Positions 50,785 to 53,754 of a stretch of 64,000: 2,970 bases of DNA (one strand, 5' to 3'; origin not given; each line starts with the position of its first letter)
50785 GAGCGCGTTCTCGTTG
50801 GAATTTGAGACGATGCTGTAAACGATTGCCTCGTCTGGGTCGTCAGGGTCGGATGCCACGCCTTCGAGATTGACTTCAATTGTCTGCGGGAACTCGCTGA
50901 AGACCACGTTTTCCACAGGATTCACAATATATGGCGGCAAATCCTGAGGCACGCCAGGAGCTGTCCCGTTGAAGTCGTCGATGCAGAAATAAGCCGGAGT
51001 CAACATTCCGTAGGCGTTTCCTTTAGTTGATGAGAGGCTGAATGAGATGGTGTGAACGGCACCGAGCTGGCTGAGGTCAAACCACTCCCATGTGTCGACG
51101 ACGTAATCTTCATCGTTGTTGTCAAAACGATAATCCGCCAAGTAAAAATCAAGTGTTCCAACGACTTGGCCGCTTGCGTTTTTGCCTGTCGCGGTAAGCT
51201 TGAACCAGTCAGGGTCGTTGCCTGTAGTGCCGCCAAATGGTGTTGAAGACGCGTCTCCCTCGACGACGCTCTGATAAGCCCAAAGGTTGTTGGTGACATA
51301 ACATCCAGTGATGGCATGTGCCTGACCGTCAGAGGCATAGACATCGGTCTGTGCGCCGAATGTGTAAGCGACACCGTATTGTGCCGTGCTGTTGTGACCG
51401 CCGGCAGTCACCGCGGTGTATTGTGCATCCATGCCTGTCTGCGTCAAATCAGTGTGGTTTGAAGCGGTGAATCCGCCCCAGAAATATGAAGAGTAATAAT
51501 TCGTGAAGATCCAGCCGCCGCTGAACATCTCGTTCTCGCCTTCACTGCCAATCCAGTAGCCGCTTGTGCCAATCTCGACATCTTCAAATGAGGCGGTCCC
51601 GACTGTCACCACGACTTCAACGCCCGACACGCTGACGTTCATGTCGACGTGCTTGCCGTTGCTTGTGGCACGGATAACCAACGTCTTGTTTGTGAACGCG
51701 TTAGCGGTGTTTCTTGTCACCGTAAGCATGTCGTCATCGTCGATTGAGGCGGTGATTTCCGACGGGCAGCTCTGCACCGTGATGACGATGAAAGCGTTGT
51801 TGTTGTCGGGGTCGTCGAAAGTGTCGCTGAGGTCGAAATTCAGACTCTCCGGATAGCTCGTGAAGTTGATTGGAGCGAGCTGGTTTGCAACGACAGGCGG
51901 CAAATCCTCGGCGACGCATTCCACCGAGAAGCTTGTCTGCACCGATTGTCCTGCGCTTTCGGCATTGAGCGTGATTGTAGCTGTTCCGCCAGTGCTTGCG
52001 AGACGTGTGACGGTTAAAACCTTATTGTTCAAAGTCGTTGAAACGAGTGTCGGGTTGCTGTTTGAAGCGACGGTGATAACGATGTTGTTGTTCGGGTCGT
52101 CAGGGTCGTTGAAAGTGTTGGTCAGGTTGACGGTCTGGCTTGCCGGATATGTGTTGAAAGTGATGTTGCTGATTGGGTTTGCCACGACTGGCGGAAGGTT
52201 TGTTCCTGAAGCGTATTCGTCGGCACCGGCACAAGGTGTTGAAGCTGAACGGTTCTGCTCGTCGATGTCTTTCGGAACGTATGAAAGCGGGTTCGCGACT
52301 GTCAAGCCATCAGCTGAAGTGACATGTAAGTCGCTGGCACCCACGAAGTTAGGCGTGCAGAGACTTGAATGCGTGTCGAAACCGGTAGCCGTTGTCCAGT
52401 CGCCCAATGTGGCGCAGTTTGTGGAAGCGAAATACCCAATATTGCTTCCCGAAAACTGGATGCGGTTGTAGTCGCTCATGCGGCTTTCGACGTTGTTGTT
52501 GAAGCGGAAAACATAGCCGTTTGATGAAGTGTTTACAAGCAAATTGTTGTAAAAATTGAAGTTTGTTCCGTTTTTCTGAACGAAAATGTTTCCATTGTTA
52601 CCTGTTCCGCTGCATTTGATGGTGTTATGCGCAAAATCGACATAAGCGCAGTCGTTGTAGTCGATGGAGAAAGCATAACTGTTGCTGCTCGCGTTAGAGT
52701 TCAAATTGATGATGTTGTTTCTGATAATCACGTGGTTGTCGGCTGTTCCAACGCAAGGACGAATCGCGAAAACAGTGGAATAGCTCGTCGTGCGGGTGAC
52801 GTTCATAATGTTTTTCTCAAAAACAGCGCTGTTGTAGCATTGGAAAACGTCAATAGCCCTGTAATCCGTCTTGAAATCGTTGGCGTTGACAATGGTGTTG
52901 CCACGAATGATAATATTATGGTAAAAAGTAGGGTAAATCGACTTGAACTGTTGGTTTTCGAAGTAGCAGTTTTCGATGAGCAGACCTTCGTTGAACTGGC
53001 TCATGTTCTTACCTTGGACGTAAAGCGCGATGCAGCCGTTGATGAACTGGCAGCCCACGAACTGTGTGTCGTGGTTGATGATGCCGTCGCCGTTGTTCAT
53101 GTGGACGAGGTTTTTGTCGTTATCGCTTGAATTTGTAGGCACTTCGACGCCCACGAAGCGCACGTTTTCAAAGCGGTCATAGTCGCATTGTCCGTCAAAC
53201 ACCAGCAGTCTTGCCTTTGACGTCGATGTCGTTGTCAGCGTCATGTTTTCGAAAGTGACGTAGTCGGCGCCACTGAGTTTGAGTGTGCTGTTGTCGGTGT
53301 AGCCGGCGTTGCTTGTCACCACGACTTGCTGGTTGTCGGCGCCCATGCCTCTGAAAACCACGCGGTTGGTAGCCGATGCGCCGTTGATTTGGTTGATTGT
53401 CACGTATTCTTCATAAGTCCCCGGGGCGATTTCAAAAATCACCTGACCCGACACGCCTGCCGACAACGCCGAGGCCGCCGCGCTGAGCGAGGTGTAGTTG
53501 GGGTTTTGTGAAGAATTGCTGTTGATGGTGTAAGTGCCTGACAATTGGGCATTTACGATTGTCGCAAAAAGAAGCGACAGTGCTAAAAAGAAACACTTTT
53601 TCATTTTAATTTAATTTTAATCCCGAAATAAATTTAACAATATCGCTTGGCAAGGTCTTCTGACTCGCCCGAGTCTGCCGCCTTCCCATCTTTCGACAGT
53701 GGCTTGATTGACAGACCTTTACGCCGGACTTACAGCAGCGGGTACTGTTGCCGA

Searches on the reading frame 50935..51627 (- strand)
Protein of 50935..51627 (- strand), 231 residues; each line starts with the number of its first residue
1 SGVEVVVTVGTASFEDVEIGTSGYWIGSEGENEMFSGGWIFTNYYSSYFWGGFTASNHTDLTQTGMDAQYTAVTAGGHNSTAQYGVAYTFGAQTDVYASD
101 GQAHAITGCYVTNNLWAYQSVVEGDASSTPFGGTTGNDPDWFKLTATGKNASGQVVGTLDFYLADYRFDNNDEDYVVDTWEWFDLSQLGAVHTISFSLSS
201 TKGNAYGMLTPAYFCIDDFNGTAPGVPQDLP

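Call 70: search_solved_structures(query=window:50935-51627:-, max_evalue=0.01, show_alignments=5)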
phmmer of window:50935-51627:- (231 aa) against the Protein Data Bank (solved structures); distinct sequences matched with E-value up to 0.01: 6.
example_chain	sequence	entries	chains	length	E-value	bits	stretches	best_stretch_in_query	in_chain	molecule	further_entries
9qpm_A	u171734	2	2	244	1.6e-25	93.7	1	42-218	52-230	DUF4465 domain-containing protein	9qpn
9fct_B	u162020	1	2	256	2.2e-25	93.3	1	42-218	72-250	DUF4465 domain-containing protein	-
9hmu_A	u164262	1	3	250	1e-18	71.4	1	36-217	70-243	DUF4465 domain containing protein D5EK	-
4jqr_A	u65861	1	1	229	1.2e-18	71.3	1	40-218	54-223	hypothetical protein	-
4e9k_A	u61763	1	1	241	1.6e-14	57.7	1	53-218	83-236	hypothetical protein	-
9i2l_B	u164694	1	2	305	6.7e-08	36.1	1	53-219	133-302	DUF4465 domain-containing protein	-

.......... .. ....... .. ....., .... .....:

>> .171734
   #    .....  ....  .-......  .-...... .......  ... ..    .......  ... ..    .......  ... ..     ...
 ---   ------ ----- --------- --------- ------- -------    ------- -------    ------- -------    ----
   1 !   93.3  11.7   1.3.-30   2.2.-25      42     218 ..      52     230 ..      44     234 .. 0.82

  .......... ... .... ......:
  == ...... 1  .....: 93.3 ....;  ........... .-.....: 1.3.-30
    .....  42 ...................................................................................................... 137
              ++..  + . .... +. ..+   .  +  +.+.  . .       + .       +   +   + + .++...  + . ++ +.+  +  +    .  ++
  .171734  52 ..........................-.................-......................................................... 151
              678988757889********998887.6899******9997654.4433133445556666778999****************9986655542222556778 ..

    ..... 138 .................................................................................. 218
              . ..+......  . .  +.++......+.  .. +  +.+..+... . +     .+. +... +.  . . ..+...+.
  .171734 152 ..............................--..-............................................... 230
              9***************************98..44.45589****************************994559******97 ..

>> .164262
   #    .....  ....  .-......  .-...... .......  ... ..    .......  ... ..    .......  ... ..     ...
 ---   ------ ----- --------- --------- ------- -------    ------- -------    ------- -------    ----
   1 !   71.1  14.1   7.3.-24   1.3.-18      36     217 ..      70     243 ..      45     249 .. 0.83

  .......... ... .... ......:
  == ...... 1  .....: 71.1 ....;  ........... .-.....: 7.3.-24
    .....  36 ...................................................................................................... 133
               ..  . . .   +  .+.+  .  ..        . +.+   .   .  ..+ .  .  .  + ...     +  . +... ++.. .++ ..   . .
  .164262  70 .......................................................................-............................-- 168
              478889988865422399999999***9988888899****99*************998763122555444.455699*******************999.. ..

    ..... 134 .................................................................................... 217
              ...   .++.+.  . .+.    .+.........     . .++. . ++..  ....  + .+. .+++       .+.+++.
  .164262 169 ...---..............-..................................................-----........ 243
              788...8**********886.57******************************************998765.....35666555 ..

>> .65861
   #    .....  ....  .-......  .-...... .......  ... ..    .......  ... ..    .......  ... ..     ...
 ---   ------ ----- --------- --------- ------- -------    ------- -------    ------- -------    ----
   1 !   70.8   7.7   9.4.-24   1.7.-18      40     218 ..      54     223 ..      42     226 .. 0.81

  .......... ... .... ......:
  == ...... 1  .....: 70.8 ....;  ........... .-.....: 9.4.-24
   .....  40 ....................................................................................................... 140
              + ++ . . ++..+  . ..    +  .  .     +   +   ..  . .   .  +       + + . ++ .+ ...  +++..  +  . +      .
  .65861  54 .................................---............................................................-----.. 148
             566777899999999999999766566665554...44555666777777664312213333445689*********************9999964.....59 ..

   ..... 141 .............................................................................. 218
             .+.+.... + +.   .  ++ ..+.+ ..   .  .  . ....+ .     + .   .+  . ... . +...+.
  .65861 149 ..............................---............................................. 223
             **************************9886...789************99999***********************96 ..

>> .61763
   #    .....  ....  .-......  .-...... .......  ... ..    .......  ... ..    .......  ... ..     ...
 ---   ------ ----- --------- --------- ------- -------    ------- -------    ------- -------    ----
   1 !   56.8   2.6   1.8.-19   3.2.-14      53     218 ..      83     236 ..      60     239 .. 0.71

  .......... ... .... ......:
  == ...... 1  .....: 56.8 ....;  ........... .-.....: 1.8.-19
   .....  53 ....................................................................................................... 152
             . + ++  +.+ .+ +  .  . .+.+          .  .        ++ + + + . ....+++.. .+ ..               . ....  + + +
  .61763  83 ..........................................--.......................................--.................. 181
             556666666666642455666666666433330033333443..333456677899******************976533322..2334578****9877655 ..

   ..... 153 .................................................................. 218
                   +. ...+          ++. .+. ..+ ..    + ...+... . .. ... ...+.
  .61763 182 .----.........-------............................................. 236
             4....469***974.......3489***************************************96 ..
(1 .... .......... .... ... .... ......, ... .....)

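Call 86: search_protein_representatives(protein=window:50935-51627:-)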
Query: 231 residues. Proteins with E-value up to 0.001 (for the whole library): 3009; up to 1e-10: 2187; up to 1e-30: 572. The best 150 are listed.
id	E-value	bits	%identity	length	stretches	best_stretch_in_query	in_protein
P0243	2.8e-161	551.3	39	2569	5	9-219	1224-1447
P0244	1.3e-152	522.9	50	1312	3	11-228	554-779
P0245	3.4e-113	393.9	44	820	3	11-220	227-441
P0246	1.9e-112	391.5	41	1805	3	35-223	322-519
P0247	5.1e-111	386.8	49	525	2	12-228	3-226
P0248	1.8e-110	385.0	40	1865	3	31-221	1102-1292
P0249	1.1e-109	382.4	76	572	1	1-223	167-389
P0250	8.6e-109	379.5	42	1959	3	11-218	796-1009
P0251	6.2e-107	373.4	41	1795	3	24-220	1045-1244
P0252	1.6e-106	372.1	72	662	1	1-228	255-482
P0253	6.9e-105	366.7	40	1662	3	10-219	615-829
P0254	3.2e-104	364.6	39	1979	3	9-226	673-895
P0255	5.1e-104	363.9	41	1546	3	22-219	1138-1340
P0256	6.4e-104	363.6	39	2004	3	11-219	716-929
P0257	1.0e-102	359.6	71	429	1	4-226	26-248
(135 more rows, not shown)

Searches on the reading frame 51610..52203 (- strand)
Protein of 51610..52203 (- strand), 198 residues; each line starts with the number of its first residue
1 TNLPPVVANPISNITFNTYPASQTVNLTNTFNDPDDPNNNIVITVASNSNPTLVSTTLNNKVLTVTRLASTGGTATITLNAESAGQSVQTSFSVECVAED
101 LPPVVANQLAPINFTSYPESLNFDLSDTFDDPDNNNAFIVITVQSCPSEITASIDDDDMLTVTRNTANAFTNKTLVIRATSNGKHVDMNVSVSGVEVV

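Call 33: search_protein_families(library=pfam, proteins=[window:51610-52203:-], max_evalue=5)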
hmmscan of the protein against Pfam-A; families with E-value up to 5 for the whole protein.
seq(198 aa): 3 families
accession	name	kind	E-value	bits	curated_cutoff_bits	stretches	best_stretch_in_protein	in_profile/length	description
PF13457.12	GW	-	1.2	10.3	21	1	22-72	2-53/76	GW (Gly-Tryp) dipeptide domain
PF24972.1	GBD_ATRN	-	2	9.6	27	0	11-95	22-101/117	Attractin GBD-like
PF00114.24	Pilin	-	2.1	9.8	22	1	23-72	43-87/108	Pilin (bacterial filament)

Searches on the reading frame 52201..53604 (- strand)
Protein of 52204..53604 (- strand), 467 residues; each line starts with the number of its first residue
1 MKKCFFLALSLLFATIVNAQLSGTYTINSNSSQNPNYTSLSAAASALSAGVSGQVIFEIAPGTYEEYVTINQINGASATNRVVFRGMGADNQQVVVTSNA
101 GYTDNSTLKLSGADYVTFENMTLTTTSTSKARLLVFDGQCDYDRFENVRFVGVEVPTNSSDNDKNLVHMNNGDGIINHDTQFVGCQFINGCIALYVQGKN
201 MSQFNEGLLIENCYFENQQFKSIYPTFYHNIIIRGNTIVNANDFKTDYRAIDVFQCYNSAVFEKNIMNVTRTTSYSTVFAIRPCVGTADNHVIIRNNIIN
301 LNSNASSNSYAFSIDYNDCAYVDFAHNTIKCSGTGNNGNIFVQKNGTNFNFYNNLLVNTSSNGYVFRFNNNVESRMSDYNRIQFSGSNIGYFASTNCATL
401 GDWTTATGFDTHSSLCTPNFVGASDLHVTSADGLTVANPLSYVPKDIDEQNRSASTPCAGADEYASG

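Call 33: search_protein_families(library=pfam, proteins=[window:52204-53604:-], max_evalue=5)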
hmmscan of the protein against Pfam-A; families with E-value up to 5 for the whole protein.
seq(467 aa): 1 family
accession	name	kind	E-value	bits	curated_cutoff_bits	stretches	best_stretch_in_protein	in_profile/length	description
PF09260.17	A_amylase_dom_C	-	0.93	10.2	24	0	239-279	38-78/90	Alpha-amylase, domain C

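Call 72: predict_structure(alignment_id=A3)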
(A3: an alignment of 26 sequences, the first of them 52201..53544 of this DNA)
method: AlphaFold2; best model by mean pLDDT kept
length: 448 residues; sequences in the alignment: 26
mean_pLDDT: 79.4   pTM: 0.83
mean pLDDT of the five models: 79.4, 78.8, 78.3, 72.4, 68.7
residues with pLDDT >= 90: 150; 70-90: 195; 50-70: 54; < 50: 49
segments of 3 or more residues with pLDDT < 50: 402-430, 432-448
pLDDT, mean of each block of 10 residues (from residue 1): 57 63 78 85 86 88 90 83 75 91 85 85 94 72 71 64 93 74 74 89 86 92 85 89 91 92 89 90 93 90 89 93 87 88 88 78 90 91 88 75 43 40 44 43 33
secondary structure, 60 per line:
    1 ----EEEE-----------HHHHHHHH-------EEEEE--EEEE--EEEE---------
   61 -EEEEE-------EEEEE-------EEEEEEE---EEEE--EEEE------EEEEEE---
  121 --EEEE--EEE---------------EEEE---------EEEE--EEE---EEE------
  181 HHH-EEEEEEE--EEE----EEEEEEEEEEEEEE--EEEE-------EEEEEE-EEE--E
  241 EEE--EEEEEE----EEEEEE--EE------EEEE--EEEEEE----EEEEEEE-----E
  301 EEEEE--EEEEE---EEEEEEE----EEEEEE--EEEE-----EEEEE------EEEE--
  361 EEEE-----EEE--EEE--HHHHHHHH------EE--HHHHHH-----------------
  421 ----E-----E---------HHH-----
elements in order: E5-8 H20-27 E35-39 E42-45 E48-51 E62-66 E74-78 E86-92 E96-99 E102-105 E112-117 E123-126 E129-131 E147-150 E160-163 E166-168 E172-174 E185-191 E194-196 E201-214 E217-220 E228-233 E235-237 E240-243 E246-251 E256-261 E272-275 E278-283 E288-294 E300-305 E308-312 E316-322 E327-332 E335-338 E344-348 E355-358 E361-364 E370-372 E375-377 H380-387 H398-403

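Call 76: fold_search(model_id=the predicted structure, library=pdb)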
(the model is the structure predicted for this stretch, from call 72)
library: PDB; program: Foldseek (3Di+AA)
matches with E <= 10: 388; with E <= 0.001: 18
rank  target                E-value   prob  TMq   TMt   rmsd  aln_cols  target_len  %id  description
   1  5gqc_D                9.4e-06  1.00  0.49  0.39  11.8       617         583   12  Crystal structure of lacto-N-biosidase LnbX from Bifidobacterium longum subsp. longum, ligand-free form (released 2017-04-19)
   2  7o78_A                4.2e-05  1.00  0.46  0.43   9.4       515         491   11  Structure of the PL6 family chondroitinase B from Pseudopedobacter saltans, Pedsa3807 (released 2021-07-28)
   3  2nsp_A                1.2e-04  1.00  0.31  0.39  11.5       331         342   11  Crystal structure of pectin methylesterase D178A mutant in complex with hexasaccharide I (released 2007-09-18)
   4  1qjv_A                1.4e-04  1.00  0.31  0.39  11.4       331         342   12  Pectin methylesterase PemA from Erwinia chrysanthemi (released 2000-07-14)
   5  7v6i_A                1.9e-04  1.00  0.43  0.34  10.8       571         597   10  Crystal structure of lacto-N-biosidase BsaX from Bifidobacterium saguini, lacto-N-biose complex (released 2022-02-09)
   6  7eea_C                2.0e-04  1.00  0.34  0.26  11.1       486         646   12  Cyanophage Pam1 tailspike receptor-binding domain (released 2021-10-20)
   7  7o7a_A                3.2e-04  1.00  0.47  0.51   8.6       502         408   11  Structure of the PL6 family alginate lyase Pedsa0632 from Pseudopedobacter saltans (released 2021-07-28)
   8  3zpp                  3.2e-04  1.00  0.39  0.41  10.5       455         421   13  Structure of the Streptococcus pneumoniae surface protein and adhesin PfbA (released 2013-05-29)
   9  7o78_B                3.4e-04  1.00  0.44  0.41  10.5       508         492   12  Structure of the PL6 family chondroitinase B from Pseudopedobacter saltans, Pedsa3807 (released 2021-07-28)
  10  6qps_B                4.0e-04  1.00  0.41  0.42   9.9       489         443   12  Structural characterization of a mannuronic acid specific polysaccharide family 6 lyase enzyme from human gut microbio (released 2019-09-25)
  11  7xz8                  4.9e-04  1.00  0.34  0.35  10.8       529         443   12  Mutant (K141A) of the N-terminal domain of fucoidan lyase FdlA (released 2022-09-28)
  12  7o84_A                5.6e-04  1.00  0.48  0.52   8.2       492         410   10  Structure of the PL6 family alginate lyase Pedsa0632 from Pseudopedobacter saltans in complex with substrate (released 2021-07-28)
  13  9ozl_C                5.9e-04  1.00  0.36  0.43  10.7       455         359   10  Crystal structure of the polysaccharide lyase RbmB from Vibrio cholerae (released 2026-03-11)
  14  1dbg_A                6.1e-04  1.00  0.47  0.44   6.6       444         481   10  CRYSTAL STRUCTURE OF CHONDROITINASE B (released 2000-01-12)
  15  7o7a_B                7.0e-04  1.00  0.50  0.54   7.6       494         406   11  Structure of the PL6 family alginate lyase Pedsa0632 from Pseudopedobacter saltans (released 2021-07-28)
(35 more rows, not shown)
